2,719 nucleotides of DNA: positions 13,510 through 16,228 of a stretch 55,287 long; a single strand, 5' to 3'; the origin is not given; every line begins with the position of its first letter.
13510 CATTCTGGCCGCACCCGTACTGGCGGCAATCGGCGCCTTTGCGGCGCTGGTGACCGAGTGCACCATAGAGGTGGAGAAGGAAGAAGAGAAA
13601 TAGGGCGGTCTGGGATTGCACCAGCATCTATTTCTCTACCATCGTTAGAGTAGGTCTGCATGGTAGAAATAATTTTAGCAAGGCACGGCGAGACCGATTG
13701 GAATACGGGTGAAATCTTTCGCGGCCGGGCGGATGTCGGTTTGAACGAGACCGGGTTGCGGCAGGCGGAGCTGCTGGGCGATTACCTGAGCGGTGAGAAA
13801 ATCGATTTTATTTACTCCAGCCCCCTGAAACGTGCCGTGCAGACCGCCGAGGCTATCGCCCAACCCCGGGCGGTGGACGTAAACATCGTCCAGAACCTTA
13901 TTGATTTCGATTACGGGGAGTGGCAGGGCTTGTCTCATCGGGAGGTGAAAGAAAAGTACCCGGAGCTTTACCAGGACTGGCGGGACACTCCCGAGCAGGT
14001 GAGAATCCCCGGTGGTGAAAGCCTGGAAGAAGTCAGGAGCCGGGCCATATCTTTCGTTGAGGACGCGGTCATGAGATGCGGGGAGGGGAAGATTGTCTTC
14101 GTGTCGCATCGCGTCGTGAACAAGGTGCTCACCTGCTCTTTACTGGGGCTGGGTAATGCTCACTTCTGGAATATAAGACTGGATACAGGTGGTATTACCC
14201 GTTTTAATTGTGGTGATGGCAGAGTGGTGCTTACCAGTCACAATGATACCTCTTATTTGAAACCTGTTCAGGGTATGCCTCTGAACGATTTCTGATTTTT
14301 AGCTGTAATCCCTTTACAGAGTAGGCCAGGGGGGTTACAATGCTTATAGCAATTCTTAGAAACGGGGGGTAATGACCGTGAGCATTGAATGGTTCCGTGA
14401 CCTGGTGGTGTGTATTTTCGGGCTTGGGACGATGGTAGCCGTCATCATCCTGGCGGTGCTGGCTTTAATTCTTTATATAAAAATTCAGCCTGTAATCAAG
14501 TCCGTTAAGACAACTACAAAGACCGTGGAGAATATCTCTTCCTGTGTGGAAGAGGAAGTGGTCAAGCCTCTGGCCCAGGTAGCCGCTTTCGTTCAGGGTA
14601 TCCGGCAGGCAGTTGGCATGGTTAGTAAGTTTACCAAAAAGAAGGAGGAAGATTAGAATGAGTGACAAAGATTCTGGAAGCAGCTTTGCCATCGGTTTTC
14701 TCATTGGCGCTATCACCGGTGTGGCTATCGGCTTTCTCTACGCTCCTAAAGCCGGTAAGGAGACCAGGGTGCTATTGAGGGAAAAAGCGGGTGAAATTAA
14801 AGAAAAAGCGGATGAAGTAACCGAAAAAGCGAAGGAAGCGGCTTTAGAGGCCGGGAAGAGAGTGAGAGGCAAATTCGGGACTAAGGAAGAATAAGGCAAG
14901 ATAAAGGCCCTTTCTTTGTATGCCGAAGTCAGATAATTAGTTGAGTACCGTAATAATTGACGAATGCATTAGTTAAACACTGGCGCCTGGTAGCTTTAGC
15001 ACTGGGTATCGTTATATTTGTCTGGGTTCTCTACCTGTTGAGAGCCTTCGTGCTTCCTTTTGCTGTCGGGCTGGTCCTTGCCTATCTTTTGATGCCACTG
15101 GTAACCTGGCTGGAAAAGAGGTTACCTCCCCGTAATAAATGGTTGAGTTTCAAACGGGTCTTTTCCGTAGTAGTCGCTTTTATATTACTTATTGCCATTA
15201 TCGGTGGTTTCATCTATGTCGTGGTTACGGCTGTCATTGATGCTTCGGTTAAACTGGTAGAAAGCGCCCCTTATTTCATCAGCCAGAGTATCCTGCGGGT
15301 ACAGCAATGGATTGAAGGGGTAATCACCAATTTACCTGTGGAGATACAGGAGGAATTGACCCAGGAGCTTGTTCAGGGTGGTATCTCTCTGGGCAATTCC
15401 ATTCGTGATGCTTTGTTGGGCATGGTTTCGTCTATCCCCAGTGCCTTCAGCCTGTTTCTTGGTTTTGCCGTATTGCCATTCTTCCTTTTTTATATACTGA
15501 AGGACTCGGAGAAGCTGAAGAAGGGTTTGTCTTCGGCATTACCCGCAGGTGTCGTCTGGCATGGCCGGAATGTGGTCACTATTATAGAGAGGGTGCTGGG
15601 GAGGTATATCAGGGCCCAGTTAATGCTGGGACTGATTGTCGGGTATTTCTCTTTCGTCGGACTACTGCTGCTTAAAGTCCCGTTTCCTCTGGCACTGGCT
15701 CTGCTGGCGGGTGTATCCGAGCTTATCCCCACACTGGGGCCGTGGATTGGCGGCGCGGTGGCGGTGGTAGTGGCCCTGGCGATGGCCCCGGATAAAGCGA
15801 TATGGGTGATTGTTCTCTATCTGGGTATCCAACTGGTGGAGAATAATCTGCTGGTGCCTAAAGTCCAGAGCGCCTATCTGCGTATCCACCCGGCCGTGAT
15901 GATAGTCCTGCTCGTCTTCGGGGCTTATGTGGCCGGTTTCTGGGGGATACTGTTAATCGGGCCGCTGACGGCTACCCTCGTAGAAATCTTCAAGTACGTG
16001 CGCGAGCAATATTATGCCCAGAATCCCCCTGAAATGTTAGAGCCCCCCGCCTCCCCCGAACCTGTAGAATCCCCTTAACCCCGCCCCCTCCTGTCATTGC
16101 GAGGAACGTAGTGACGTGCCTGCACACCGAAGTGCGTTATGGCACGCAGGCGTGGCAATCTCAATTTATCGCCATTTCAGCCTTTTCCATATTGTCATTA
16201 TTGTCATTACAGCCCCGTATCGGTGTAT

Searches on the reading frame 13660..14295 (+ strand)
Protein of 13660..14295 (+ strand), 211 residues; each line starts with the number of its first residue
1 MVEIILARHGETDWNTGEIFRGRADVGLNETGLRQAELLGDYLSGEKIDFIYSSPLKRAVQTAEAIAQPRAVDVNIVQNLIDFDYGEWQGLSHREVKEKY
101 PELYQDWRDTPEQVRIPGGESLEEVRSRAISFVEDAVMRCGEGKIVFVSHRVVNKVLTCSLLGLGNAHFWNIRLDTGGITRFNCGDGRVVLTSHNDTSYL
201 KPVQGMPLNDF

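Call 12: search_protein_families(library=pfam, proteins=[window:13660-14295:+], max_evalue=0.0001)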
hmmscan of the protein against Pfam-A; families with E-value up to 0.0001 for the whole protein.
window:13660-14295:+ (211 aa): 1 family
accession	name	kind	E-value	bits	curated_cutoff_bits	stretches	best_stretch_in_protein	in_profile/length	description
PF00300.27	His_Phos_1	-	3.7e-64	216.4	21.7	1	4-197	1-194/194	Histidine phosphatase superfamily (branch 1)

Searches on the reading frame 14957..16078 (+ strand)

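Call 12: search_protein_families(library=pfam, proteins=[window:14957-16078:+], max_evalue=0.0001)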
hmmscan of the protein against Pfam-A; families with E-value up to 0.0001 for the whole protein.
window:14957-16078:+ (373 aa): 1 family
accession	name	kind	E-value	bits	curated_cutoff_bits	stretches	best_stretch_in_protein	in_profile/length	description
PF01594.21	AI-2E_transport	-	1.1e-57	196.2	34.3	1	11-347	4-325/327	AI-2E family transporter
